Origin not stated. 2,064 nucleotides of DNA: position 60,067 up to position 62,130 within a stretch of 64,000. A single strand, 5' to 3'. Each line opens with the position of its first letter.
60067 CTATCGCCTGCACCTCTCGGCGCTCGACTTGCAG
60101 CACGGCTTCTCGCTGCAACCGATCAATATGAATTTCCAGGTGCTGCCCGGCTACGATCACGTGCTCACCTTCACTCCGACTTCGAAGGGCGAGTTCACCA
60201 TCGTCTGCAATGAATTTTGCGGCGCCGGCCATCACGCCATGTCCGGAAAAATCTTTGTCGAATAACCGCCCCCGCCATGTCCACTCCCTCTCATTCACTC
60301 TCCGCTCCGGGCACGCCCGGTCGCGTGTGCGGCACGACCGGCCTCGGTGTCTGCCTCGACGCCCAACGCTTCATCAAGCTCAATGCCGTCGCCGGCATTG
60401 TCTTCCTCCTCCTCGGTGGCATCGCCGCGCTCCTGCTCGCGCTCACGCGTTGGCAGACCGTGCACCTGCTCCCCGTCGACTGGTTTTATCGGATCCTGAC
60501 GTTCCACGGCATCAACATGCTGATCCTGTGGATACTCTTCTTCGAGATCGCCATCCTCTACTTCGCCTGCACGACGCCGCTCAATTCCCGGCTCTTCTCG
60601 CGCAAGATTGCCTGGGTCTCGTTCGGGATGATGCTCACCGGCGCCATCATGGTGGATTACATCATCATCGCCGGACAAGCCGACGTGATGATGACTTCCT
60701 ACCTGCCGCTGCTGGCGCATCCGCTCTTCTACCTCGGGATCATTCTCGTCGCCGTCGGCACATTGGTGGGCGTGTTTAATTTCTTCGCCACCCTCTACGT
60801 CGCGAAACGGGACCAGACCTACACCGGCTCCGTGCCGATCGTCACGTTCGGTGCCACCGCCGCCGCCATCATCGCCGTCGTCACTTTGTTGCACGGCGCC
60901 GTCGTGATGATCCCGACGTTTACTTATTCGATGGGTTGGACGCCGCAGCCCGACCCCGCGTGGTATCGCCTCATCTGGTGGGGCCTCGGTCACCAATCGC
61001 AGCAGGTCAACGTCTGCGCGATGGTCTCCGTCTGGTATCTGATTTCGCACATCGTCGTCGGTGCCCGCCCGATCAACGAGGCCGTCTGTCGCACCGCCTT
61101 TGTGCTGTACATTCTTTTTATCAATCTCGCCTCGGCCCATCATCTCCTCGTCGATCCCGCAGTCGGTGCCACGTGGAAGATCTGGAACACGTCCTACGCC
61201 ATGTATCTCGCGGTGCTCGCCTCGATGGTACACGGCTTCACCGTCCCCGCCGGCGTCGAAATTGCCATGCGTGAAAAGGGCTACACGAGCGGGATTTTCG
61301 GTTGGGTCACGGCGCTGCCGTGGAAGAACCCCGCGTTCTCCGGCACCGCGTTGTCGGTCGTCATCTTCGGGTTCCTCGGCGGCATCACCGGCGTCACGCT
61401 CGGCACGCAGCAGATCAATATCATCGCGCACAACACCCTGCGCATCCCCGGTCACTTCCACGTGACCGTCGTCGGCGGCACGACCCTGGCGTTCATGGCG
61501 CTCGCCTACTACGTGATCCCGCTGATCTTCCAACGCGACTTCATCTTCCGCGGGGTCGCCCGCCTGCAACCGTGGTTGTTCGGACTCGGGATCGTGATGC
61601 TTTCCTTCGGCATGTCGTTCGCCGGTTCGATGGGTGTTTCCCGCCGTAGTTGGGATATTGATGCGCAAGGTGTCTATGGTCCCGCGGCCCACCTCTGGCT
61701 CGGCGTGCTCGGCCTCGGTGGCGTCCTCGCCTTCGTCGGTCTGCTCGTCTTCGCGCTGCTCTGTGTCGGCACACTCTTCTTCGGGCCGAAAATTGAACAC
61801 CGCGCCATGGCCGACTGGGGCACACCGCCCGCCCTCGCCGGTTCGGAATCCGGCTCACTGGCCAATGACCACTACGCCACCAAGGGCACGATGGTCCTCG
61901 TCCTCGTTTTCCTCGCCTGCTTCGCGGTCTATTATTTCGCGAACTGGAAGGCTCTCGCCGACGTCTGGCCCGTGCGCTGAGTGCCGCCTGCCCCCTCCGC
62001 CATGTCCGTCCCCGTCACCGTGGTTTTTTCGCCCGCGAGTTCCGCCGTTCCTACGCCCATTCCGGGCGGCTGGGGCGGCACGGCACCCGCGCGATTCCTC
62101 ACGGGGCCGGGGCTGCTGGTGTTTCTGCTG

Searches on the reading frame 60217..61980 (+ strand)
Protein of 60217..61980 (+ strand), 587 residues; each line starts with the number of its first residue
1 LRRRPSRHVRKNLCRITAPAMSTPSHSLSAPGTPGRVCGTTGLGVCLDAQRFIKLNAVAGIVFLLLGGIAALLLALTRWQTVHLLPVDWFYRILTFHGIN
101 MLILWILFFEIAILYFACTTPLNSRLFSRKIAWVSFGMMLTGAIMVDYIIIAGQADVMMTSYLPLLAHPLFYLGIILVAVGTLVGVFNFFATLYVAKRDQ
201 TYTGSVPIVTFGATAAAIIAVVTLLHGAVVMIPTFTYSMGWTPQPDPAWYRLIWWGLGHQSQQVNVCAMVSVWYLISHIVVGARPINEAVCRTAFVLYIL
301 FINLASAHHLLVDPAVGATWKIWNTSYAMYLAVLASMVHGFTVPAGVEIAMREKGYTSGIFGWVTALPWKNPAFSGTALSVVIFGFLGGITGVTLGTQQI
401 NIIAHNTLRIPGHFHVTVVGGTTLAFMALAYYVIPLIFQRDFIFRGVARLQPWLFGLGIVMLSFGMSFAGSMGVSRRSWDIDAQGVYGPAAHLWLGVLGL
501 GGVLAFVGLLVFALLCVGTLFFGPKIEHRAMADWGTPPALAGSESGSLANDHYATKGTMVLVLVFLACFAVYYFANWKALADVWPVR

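Call 3: search_protein_families(library=pfam, proteins=[window:60217-61980:+], max_evalue=1)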
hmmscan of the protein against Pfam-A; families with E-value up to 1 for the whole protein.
window:60217-61980:+ (587 aa): 1 family
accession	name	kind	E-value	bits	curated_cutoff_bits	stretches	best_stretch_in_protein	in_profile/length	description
PF00115.25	COX1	-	9.6e-62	209.7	34.8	1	53-502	3-434/436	Cytochrome C and Quinol oxidase polypeptide I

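Call 4: search_protein_families(library=ncbifam, proteins=[window:60217-61980:+], max_evalue=1)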
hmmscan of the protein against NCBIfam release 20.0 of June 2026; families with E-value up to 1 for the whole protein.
window:60217-61980:+ (587 aa): 4 families
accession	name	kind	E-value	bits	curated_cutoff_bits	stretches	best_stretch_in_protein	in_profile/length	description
TIGR02891.1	CtaD_CoxA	equivalog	3.6e-16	58.9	670.75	1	55-527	13-476/504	cytochrome c oxidase subunit I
TIGR02882.1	QoxB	equivalog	7e-06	24.8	1015.5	1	55-514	56-508/643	cytochrome aa3 quinol oxidase subunit I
NF050116.1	cyt_aa3_Actin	exception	0.00014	20.8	880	1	51-485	10-439/522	aa3-type cytochrome oxidase subunit I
TIGR02843.1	CyoB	equivalog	0.027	12.9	1020.35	1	47-514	51-513/646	cytochrome o ubiquinol oxidase subunit I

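Call 47: search_solved_structures(query=window:60280-61980:+, max_evalue=0.001, show_alignments=1)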
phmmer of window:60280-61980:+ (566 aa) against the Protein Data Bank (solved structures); distinct sequences matched with E-value up to 0.001: 27.
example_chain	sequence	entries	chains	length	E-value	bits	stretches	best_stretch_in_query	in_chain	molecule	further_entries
7deg_A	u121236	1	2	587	7.2e-44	153.7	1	60-509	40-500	Cytochrome c oxidase subunit I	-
2qpd_A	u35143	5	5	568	1e-42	149.9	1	61-500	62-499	Cytochrome c oxidase subunit 1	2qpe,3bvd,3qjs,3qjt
3eh3_A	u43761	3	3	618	1.1e-42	149.7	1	61-500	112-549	Cytochrome c oxidase subunit 1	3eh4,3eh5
4g71_A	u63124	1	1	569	1.4e-42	149.4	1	61-500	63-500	Cytochrome c oxidase subunit 1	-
4gp4_A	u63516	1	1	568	1.9e-42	149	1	61-500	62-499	Cytochrome c oxidase subunit 1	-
4g72_A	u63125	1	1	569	1.9e-42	149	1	61-500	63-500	Cytochrome c oxidase subunit 1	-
4g70_A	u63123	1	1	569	2.4e-42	148.6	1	61-500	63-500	Cytochrome c oxidase subunit 1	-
1ehk_A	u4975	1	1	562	2.4e-42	148.6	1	61-500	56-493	BA3-TYPE CYTOCHROME-C OXIDASE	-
4g7r_A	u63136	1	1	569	2.5e-42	148.6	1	61-500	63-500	Cytochrome c oxidase subunit 1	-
1xme_A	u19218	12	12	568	2.5e-42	148.6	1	61-500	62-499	Cytochrome c oxidase polypeptide I | Cytochrome c oxidase subunit 1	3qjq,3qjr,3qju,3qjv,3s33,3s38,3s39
3s8f_A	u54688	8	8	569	2.5e-42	148.6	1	61-500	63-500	Cytochrome c oxidase subunit 1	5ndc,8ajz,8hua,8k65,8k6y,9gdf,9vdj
4gp8_A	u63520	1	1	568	3.3e-42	148.2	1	61-500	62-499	Cytochrome c oxidase subunit 1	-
4g7q_A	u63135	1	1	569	3.8e-42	148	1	61-500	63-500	Cytochrome c oxidase subunit 1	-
3s8g_A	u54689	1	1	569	3.8e-42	148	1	61-500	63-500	Cytochrome c oxidase subunit 1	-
4gp5_A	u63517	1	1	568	3.8e-42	148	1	61-500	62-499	Cytochrome c oxidase subunit 1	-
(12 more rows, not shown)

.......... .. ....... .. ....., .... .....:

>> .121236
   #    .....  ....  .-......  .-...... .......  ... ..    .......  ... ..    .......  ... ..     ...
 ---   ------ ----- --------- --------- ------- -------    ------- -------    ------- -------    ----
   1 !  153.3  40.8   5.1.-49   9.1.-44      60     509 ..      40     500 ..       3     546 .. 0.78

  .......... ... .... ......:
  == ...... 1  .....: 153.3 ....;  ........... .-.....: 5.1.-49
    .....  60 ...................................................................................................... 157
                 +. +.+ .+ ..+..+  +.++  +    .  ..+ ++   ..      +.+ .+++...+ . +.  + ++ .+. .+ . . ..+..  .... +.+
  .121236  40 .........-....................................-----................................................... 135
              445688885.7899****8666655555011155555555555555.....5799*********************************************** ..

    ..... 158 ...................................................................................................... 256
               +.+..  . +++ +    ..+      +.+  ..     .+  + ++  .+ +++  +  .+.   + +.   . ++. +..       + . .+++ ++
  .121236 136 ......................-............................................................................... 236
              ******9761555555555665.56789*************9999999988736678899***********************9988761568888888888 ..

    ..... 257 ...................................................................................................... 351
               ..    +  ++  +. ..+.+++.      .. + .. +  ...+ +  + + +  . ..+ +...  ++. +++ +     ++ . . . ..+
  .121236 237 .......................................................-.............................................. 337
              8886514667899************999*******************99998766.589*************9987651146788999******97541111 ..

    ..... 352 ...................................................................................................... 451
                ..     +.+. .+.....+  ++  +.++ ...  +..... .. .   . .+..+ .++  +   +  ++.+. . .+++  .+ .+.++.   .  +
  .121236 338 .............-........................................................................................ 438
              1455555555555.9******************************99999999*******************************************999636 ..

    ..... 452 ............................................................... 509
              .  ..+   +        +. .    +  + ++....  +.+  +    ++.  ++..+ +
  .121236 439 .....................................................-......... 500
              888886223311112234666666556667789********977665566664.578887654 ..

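Call 70: search_dna_similar(query=window:60280-61980:+, collection=plasmids, mode=protein, max_rows=15, max_evalue=1e-20)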
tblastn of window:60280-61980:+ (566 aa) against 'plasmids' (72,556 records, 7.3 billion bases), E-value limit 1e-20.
Records with a match: 57; places in all: 59; records where one place covers at least 80% of the query: 1.
Best place of each record, by identity: <60% 57.
By first word of the organism name: Thermus 10; Haloarcula 7; Burkholderia 6; Caballeronia 5; Halobaculum 4; Halomicrobium 3; Methylobacterium 3; Rhizobium 3; Deinococcus 2; Defluviimonas 1; and 13 more.
By predicted mobility (MOB-suite, as given by PLSDB): non-mobilizable 50; mobilizable 6; conjugative 1.
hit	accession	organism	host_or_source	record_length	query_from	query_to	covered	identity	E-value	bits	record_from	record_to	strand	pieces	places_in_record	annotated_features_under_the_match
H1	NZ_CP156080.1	Defluviimonas sp. SAOS-178_SWC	Sediment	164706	15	566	98%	51.0%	1e-147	477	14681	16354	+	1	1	cbb3-type cytochrome c oxidase subunit I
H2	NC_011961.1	Thermomicrobium roseum DSM 5159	-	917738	15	461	79%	49.6%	6e-110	368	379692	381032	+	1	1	cbb3-type cytochrome c oxidase subunit I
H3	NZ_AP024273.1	Thermus thermophilus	-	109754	15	459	79%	47.4%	2e-108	363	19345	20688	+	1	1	cbb3-type cytochrome c oxidase subunit I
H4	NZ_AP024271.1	Thermus thermophilus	-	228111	15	459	79%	47.4%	2e-108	363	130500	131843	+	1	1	cbb3-type cytochrome c oxidase subunit I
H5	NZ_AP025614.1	Thermus thermophilus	-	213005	15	464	80%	46.3%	2e-105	355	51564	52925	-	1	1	cbb3-type cytochrome c oxidase subunit I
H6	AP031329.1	Thermus thermophilus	-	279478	15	464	80%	46.3%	2e-105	355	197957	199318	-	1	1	b(o/a)3-type cytochrome-c oxidase subunit 1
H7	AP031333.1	Thermus thermophilus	-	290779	15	464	80%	46.3%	2e-105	355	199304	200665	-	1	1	b(o/a)3-type cytochrome-c oxidase subunit 1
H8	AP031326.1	Thermus thermophilus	-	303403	15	464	80%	46.3%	2e-105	355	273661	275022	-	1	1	b(o/a)3-type cytochrome-c oxidase subunit 1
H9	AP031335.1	Thermus thermophilus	-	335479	15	464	80%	46.3%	2e-105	355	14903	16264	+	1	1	b(o/a)3-type cytochrome-c oxidase subunit 1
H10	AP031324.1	Thermus thermophilus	-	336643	15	464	80%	46.3%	2e-105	355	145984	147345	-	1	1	b(o/a)3-type cytochrome-c oxidase subunit 1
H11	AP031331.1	Thermus thermophilus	-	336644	15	464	80%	46.3%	2e-105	355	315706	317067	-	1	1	b(o/a)3-type cytochrome-c oxidase subunit 1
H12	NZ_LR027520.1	Thermus thermophilus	-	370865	15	464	80%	46.3%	2e-105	355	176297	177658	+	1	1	cbb3-type cytochrome c oxidase subunit I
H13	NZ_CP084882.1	Natrinema zhouii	pure culture,Salt mine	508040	57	457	71%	33.2%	2e-47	186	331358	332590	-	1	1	b(o/a)3-type cytochrome-c oxidase subunit 1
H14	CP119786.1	Haloarcula rara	cell culture,sediment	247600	69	457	69%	33.2%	1e-48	189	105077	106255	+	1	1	record has no annotation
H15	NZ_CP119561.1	Haloarcula halophila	cell culture,sediment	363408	69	463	70%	32.5%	9e-50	192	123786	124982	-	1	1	b(o/a)3-type cytochrome-c oxidase subunit 1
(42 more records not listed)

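Call 72: get_annotated_region(hit=H1, flank=6000)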
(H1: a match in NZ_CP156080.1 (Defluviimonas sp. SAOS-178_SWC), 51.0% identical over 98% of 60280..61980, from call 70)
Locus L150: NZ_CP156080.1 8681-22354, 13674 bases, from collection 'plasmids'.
description: Defluviimonas sp. SAOS-178_SWC plasmid unnamed, complete sequence
organism: Defluviimonas sp. SAOS-178_SWC (NCBI taxid 3121287)
taxonomy: Bacteria; Pseudomonadota; Alphaproteobacteria; Rhodobacterales; Paracoccaceae; Defluviimonas; Defluviimonas sp. SAOS-178 SWC
host: -; source: Sediment; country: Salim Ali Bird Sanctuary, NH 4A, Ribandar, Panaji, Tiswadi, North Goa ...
typing (MOB-suite, as given by PLSDB): non-mobilizable
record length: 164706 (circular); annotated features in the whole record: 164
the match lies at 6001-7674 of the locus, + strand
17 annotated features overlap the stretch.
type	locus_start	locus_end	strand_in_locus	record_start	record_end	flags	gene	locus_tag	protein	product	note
CDS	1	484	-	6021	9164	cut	-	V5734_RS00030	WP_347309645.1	efflux RND transporter permease subunit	-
CDS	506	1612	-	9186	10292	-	-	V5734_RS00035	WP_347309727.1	efflux RND transporter periplasmic adaptor subunit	GO:0006810 - transport [Evidence IEA]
CDS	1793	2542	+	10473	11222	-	-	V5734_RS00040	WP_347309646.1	TetR/AcrR family transcriptional regulator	-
CDS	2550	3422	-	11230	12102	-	-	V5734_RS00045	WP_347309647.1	LysR family transcriptional regulator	GO:0006355 - regulation of DNA-templated transcription [Evidence IEA]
CDS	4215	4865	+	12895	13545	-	-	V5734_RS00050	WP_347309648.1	winged helix-turn-helix domain-containing protein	-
CDS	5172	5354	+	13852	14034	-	-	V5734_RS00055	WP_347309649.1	hypothetical protein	-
CDS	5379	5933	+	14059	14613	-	-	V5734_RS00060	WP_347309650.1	hypothetical protein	-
CDS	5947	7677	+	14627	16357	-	-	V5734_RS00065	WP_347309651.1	cbb3-type cytochrome c oxidase subunit I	GO:0009060 - aerobic respiration [Evidence IEA]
CDS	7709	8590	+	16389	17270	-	cyoE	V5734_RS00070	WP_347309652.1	heme o synthase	GO:0006783 - heme biosynthetic process [Evidence IEA]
CDS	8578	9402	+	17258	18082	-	-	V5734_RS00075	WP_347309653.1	SCO family protein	-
CDS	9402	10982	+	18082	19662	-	-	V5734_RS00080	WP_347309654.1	cytochrome b N-terminal domain-containing protein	-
CDS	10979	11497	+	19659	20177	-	-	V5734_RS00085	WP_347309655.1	hypothetical protein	-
CDS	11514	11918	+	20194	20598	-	-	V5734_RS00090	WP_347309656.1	hemerythrin family protein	-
CDS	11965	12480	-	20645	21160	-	-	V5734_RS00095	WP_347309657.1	M20/M25/M40 family metallo-hydrolase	-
CDS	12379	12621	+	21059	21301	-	-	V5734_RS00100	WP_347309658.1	acyl-CoA dehydrogenase family protein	-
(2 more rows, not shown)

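Call 73: get_annotated_region(hit=H3, flank=6000)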
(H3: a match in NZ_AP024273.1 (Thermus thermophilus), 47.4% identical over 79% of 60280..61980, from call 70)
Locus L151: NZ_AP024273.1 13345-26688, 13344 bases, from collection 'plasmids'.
description: Thermus thermophilus strain HB5018 plasmid pHB5018d, complete sequence
organism: Thermus thermophilus (NCBI taxid 274)
taxonomy: Bacteria; Deinococcota; Deinococci; Thermales; Thermaceae; Thermus; Thermus thermophilus
host: -; source: -; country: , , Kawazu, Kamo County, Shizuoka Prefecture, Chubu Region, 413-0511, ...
typing (MOB-suite, as given by PLSDB): non-mobilizable; replicon rep_cluster_1121
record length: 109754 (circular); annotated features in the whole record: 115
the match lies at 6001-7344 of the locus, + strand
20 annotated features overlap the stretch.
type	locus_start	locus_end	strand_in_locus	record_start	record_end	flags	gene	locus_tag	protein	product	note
CDS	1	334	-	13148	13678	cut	msrA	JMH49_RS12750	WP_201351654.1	peptide-methionine (S)-S-oxide reductase MsrA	GO:0030091 - protein repair [Evidence IEA]; GO:0006979 - response to oxidative stress [Evidence IEA]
CDS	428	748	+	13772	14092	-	-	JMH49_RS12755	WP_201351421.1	hypothetical protein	-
CDS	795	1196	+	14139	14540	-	-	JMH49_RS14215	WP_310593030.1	MarR family transcriptional regulator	GO:0006355 - regulation of DNA-templated transcription [Evidence IEA]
CDS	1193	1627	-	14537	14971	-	-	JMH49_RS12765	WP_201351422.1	cytochrome c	-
CDS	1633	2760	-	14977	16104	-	-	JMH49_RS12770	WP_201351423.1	TIGR04053 family radical SAM/SPASM domain-containing protein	-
CDS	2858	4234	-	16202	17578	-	-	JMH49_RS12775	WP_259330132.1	multicopper oxidase domain-containing protein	-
CDS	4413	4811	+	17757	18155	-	-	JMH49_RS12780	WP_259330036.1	YbaN family protein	-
CDS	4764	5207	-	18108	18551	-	-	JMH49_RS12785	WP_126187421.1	hypothetical protein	-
CDS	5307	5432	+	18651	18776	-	-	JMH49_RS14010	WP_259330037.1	hypothetical protein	-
CDS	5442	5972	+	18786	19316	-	-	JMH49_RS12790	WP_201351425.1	hypothetical protein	-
CDS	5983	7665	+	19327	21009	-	-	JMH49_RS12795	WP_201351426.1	cbb3-type cytochrome c oxidase subunit I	GO:0009060 - aerobic respiration [Evidence IEA]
CDS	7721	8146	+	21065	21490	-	-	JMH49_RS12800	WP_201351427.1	Rrf2 family transcriptional regulator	-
CDS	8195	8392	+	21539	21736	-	-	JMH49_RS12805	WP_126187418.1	DUF542 domain-containing protein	-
CDS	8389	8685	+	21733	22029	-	-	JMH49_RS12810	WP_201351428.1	AraC family ligand binding domain-containing protein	GO:0006355 - regulation of DNA-templated transcription [Evidence IEA]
CDS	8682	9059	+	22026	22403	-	-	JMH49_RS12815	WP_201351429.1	hypothetical protein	-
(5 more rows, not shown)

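Call 83: search_protein_families(library=pfam, proteins=[L150:9402-10982:+, L150:10979-11497:+, L150:5379-5933:+, L151:9103-10200:+, L151:8682-9059:+], max_evalue=0.01)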
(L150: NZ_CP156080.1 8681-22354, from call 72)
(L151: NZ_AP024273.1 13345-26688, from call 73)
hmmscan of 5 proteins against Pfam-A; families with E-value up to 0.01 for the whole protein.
L150:9402-10982:+ (526 aa): 12 families
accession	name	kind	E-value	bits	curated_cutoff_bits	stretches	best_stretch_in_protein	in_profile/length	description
PF00033.24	Cytochrome_B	-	3e-17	63.5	27.2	1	30-201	16-186/189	Cytochrome b/b6/petB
PF13631.11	Cytochrom_B_N_2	-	3e-15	57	27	1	87-208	2-124/169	Cytochrome b(N-terminal)/b6/petB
PF12838.12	Fer4_7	-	6.6e-09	36.5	27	1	297-346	2-50/52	4Fe-4S dicluster domain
PF00037.32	Fer4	-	8.2e-09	35.4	21.1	2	328-345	2-19/24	4Fe-4S binding domain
PF12837.12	Fer4_6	-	1e-08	35.1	25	2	294-312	6-24/24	4Fe-4S binding domain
PF02662.21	FlpD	-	4.4e-08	33.6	22.3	1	406-498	32-123/123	Methyl-viologen-reducing hydrogenase, delta subunit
PF13237.11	Fer4_10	-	4e-07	30.3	25.5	1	329-352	4-22/53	4Fe-4S dicluster domain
PF13187.11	Fer4_9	-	7.3e-07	29.6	27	1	297-346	2-49/52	4Fe-4S dicluster domain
PF12797.12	Fer4_2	-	2e-06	27.8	24.5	1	329-346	5-22/22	4Fe-4S binding domain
PF13183.11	Fer4_8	-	1.6e-05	25.8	27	0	333-351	4-22/68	4Fe-4S dicluster domain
PF14697.11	Fer4_21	-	3.6e-05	24.2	35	0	290-314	34-59/59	4Fe-4S dicluster domain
PF25160.1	LdpA_Fe-S-bd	-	0.00029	21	27.6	1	290-315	21-46/49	LdpA Fe-S cluster-binding domain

L150:10979-11497:+ (172 aa): 0 families

L150:5379-5933:+ (184 aa): 1 family
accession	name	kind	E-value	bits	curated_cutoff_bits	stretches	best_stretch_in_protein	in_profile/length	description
PF00116.26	COX2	-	0.00064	20.1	22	1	117-178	54-115/120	Cytochrome C oxidase subunit II, periplasmic domain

L151:9103-10200:+ (365 aa): 1 family
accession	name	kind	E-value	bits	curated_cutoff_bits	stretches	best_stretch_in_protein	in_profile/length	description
PF14256.11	YwiC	-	1.8e-21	77.1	25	1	13-143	1-124/126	YwiC-like protein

L151:8682-9059:+ (125 aa): 1 family
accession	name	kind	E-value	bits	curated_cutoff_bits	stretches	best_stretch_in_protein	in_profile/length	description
PF00115.25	COX1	-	0.00042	19.7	34.8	1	10-92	312-398/436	Cytochrome C and Quinol oxidase polypeptide I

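Call 84: get_annotated_region(hit=H2, flank=7000)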
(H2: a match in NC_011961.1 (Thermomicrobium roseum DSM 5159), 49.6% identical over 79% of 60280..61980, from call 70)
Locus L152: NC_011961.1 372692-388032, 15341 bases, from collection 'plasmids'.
description: Thermomicrobium roseum DSM 5159 plasmid unnamed, complete sequence
organism: Thermomicrobium roseum DSM 5159 (NCBI taxid 309801)
taxonomy: Bacteria; Thermomicrobiota; Thermomicrobia; Thermomicrobiales; Thermomicrobiaceae; Thermomicrobium; Thermomicrobium roseum; Thermomicrobium roseum DSM 5159
host: -; source: -; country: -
typing (MOB-suite, as given by PLSDB): non-mobilizable
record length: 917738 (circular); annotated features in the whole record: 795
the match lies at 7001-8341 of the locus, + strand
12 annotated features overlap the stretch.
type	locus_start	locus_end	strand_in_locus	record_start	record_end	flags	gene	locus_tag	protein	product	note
CDS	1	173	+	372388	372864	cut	-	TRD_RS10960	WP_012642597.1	hypothetical protein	-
CDS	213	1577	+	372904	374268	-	-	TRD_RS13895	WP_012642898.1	cytochrome c oxidase assembly protein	-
CDS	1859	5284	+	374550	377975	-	-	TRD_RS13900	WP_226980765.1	DEAD/DEAH box helicase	-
CDS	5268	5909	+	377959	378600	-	-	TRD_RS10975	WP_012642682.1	hypothetical protein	-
CDS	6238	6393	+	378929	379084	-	-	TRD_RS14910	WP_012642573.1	hypothetical protein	-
CDS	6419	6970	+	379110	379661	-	-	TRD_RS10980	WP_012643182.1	cytochrome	-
CDS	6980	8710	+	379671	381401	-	-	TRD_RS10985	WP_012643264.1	cbb3-type cytochrome c oxidase subunit I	GO:0009060 - aerobic respiration [Evidence IEA]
CDS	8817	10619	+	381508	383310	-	-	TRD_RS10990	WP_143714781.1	heme o synthase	GO:0048034 - heme O biosynthetic process [Evidence IEA]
CDS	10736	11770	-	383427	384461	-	-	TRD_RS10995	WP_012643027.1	arginine deiminase family protein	-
CDS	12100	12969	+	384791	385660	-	-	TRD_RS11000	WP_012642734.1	histidinol-phosphatase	-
CDS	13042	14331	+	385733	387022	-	-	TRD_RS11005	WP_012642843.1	hypothetical protein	-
CDS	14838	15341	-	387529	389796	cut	-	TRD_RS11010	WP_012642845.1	xanthine dehydrogenase family protein molybdopterin-binding subunit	-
